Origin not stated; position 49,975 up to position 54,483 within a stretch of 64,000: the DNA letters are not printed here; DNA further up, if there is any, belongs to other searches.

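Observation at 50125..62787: Tightly packed 12.7-kb same-strand array of mostly unassignable envelope proteins — candidate novel surface glycan/protein-processing system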

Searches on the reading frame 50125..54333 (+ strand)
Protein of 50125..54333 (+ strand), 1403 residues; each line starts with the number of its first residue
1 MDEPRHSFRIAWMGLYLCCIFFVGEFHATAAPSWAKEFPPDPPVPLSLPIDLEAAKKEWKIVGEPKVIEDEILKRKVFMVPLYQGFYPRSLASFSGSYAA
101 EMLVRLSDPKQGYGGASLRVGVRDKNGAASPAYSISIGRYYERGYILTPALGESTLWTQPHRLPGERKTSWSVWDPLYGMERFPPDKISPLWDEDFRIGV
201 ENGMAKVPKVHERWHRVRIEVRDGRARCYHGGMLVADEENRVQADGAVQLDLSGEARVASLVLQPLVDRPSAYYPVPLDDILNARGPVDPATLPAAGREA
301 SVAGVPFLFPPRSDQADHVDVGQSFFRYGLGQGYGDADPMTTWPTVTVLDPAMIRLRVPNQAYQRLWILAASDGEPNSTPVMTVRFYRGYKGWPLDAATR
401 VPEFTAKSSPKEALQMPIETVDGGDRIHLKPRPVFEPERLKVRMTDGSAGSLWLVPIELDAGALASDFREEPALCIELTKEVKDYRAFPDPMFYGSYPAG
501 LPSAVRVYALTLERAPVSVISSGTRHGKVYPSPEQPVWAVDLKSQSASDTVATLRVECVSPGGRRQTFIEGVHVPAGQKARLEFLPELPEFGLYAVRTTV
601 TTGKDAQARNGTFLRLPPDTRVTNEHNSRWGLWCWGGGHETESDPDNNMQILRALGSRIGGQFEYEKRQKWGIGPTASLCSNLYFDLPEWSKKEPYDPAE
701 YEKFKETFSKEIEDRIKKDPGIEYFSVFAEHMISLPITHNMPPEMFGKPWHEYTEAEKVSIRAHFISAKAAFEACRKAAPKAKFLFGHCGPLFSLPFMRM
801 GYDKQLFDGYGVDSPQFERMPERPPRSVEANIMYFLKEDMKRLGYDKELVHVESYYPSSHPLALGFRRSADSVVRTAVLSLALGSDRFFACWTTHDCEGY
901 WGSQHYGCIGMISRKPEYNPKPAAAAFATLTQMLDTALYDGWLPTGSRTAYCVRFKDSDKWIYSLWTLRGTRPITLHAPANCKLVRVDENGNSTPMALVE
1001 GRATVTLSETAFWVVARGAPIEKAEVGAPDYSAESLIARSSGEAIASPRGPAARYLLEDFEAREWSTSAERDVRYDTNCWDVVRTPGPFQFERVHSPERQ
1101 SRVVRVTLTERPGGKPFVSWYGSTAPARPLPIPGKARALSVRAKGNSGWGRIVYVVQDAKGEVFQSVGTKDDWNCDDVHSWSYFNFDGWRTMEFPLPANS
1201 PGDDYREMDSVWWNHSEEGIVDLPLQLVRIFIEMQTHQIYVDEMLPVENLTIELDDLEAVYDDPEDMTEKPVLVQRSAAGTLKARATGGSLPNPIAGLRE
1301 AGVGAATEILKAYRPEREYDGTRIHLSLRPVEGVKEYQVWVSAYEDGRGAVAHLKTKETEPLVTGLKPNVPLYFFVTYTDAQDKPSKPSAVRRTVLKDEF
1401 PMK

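Call 4: search_protein_families(library=pfam, proteins=[window:50125-54333:+], max_evalue=0.1)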
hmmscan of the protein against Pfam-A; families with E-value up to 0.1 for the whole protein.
window:50125-54333:+ (1403 aa): 0 families

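Call 5: search_solved_structures(query=window:50125-54333:+, max_evalue=1)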
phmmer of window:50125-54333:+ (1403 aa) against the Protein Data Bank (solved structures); distinct sequences matched with E-value up to 1: 0.

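Call 8: find_homologous_proteins(query=window:50125-54333:+)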
Query window:50125-54333:+ (1403 aa): 36 proteins with E <= 0.001 among 8000 candidates.
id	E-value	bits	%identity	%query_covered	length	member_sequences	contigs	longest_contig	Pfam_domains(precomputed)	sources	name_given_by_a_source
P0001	0.0e+0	3315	100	100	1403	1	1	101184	-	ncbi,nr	ncbi:MAG: hypothetical protein HYU36_08160 [Planctomycetes bacterium]|nr:hypothetical protein [Planc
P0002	0.0e+0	1942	62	99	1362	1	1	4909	-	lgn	-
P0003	0.0e+0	1899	62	98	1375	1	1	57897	-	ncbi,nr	ncbi:MAG: hypothetical protein HYU36_16040 [Planctomycetes bacterium]|nr:hypothetical protein [Planc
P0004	0.0e+0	1724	56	97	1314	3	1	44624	-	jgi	-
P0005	0.0e+0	1675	55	100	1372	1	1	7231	-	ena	-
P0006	0.0e+0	1662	55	97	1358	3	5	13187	-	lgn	-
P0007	0.0e+0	1605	68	73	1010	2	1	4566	-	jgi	jgi:hypothetical protein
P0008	0.0e+0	1601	54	96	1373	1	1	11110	-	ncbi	-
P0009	0.0e+0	1565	52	99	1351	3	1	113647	-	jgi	-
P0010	0.0e+0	1561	52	96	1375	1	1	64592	-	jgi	jgi:hypothetical protein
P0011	0.0e+0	1549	52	99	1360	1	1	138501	-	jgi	-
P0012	0.0e+0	1532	53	97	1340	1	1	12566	-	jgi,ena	-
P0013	0.0e+0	1462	52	96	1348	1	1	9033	-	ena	-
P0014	0.0e+0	1462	51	96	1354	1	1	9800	-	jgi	-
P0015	0.0e+0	1453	51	96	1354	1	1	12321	-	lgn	-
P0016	0.0e+0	1445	51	96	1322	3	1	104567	-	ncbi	ncbi:MAG: hypothetical protein ACLFWL_05240 [Candidatus Brocadiia bacterium]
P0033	8.1e-220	751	43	63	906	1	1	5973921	-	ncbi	-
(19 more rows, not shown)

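Call 9: find_encoding_contigs(protein=P0003, flank=10000, max_places=2)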
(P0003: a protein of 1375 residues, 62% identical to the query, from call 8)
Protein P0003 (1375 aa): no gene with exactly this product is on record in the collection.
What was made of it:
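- The paralogous A locus of the same MAG (P0003) could not be retrieved (call 9).
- Tried and rejected: The paralogous A locus of the same MAG (P0003) is not on record, so its context is unknown (call 9).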

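Call 10: find_encoding_contigs(protein=P0033, flank=10000, max_places=2)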
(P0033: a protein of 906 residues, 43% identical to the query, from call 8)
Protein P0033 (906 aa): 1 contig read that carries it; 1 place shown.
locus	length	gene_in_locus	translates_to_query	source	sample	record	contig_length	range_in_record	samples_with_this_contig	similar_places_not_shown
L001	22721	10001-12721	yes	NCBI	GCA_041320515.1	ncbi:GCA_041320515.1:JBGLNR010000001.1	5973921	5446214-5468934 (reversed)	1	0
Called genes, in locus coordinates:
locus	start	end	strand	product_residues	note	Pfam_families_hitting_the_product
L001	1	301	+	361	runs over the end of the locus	PF00370:FGGY_N, PF02782:FGGY_C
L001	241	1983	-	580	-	PF18582:HZS_alpha, PF03781:FGE-sulfatase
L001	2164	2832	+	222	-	-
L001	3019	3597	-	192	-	PF01050:MannoseP_isomer (weak)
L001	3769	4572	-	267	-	PF04055:Radical_SAM (weak)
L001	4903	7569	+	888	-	PF12708:Pect-lyase_RHGA_epim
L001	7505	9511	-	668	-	PF01011:PQQ (weak), PF13570:Beta-prop_ACSF4 (faint), PF13360:PQQ_2, PF13385:Laminin_G_3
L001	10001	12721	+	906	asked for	-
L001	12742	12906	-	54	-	PF02697:VAPB_antitox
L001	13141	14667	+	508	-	-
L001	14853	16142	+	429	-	-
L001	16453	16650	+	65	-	-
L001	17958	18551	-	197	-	-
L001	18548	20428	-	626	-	PF13428:TPR_14 (faint), PF23914:TPR_CcmH_CycH (faint), PF07719:TPR_2 (faint), PF00515:TPR_1 (faint), PF25063:ARM_TT21_C (weak), PF13429:TPR_15 (weak), PF14559:TPR_19 (weak), PF13414:TPR_11 (weak), +2 more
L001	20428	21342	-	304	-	PF00482:T2SSF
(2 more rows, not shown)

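Call 11: find_encoding_contigs(protein=P0016, flank=10000, max_places=2)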
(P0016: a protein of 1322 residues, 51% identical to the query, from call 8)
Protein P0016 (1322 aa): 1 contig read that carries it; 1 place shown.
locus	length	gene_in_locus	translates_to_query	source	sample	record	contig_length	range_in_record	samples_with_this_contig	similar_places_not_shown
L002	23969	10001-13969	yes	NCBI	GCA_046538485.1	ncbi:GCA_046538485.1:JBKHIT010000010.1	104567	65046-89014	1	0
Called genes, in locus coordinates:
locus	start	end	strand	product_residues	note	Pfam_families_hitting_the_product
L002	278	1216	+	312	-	PF01368:DHH, PF02272:DHHA1 (weak)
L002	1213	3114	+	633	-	PF13292:DXP_synthase_N, PF02775:TPP_enzyme_C (weak), PF02779:Transket_pyr, PF02780:Transketolase_C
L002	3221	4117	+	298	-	PF00701:DHDPS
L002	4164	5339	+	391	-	PF00696:AA_kinase, PF01472:PUA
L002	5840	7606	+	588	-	PF00884:Sulfatase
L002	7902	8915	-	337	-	PF18152:DAHP_snth_FXD, PF00793:DAHP_synth_1, PF03102:NeuB (weak)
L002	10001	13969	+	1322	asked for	-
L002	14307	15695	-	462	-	PF01053:Cys_Met_Meta_PP (weak), PF00266:Aminotran_5 (weak), PF01041:DegT_DnrJ_EryC1, PF01212:Beta_elim_lyase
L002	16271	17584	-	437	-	PF00890:FAD_binding_2, PF01134:GIDA (weak), PF07992:Pyr_redox_2 (weak), PF12831:FAD_oxidored, PF13450:NAD_binding_8 (weak)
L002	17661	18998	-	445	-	PF09861:Lar_N, PF21113:LarA_C (weak)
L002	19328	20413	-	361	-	PF00392:GntR, PF13377:Peripla_BP_3 (weak)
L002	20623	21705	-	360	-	PF00392:GntR, PF13377:Peripla_BP_3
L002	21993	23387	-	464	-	-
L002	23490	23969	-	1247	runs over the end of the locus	-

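Call 30: search_protein_families(library=ncbifam, proteins=[window:50125-54333:+], max_evalue=0.01)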
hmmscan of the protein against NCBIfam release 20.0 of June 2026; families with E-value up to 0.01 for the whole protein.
window:50125-54333:+ (1403 aa): 0 families

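Call 32: search_solved_structures(query=A2, max_evalue=10)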
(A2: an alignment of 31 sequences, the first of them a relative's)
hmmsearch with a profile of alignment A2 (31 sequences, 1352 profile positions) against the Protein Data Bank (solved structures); distinct sequences matched with E-value up to 10: 2.
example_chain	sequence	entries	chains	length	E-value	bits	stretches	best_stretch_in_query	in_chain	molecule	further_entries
5jvk_A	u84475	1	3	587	0.019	15.8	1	880-983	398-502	Uncharacterized protein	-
4azz_A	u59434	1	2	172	0.56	10.9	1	196-251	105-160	LEVANASE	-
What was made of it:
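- Closest known: GH39 glycoside hydrolases. Same: A family profile gives a weak sequence hit to the same chain (E 0.019; call 32).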

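Call 33: search_protein_families(library=pfam, alignment_id=A2, max_evalue=1)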
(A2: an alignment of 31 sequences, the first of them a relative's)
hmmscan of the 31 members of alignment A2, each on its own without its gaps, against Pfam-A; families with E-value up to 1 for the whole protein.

A. member 1, P0001 (1403 aa): 1 family
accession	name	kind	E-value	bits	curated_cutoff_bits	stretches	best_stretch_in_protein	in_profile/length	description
PF06439.18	3keto-disac_hyd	-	0.19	12.2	26.8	1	176-245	109-158/187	3-keto-disaccharide hydrolase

B. families by the number of members that match (of 31 scanned): 18 families
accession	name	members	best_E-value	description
PF06439.18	3keto-disac_hyd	6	0.01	3-keto-disaccharide hydrolase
PF06958.17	Pyocin_S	3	0.11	S-type Pyocin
PF17786.7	Mannosidase_ig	1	0.0014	Mannosidase Ig/CBM-like domain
PF01523.21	PmbA_TldD_1st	1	0.011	PmbA/TldA metallopeptidase domain 1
PF20407.5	DUF1583_N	1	0.054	Domain of unknown function (DUF1583_N)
PF19076.6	CshA_repeat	1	0.063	Surface adhesin CshA repetitive domain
PF07878.17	RHH_5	1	0.11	CopG-like RHH_1 or ribbon-helix-helix domain, RHH_5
PF11614.14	FixG_C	1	0.12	IG-like fold at C-terminal of FixG, putative oxidoreductase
PF24063.1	DUF7363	1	0.13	Domain of unknown function (DUF7363)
PF22483.2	Mu-transpos_C_2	1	0.14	Mu transposase, C-terminal domain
PF02210.31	Laminin_G_2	1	0.18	Laminin G domain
PF01436.27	NHL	1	0.18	NHL repeat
PF02563.21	Poly_export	1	0.19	Polysaccharide biosynthesis/export protein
PF11712.13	Vma12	1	0.2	Endoplasmic reticulum-based factor for assembly of V-ATPase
PF21915.3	Sputnik_MCP_1st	1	0.26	Sputnik virophage major capsid protein 1st domain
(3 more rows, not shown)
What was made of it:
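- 50125..54336 (+): Gene A: 1403-aa secreted multidomain protein. Domain order: N-terminal signal peptide; LamG/3-keto-disaccharide-hydrolase-like jelly roll (weak); beta-sandwich domains; a (beta/alpha)8 barrel at about residues 630-895, GH39-like, with candidate catalytic E730 and E853; further beta-sandwich domains; an FN3-like C-terminus. PF06439 matches weakly in 6 of 31 members (call 33).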
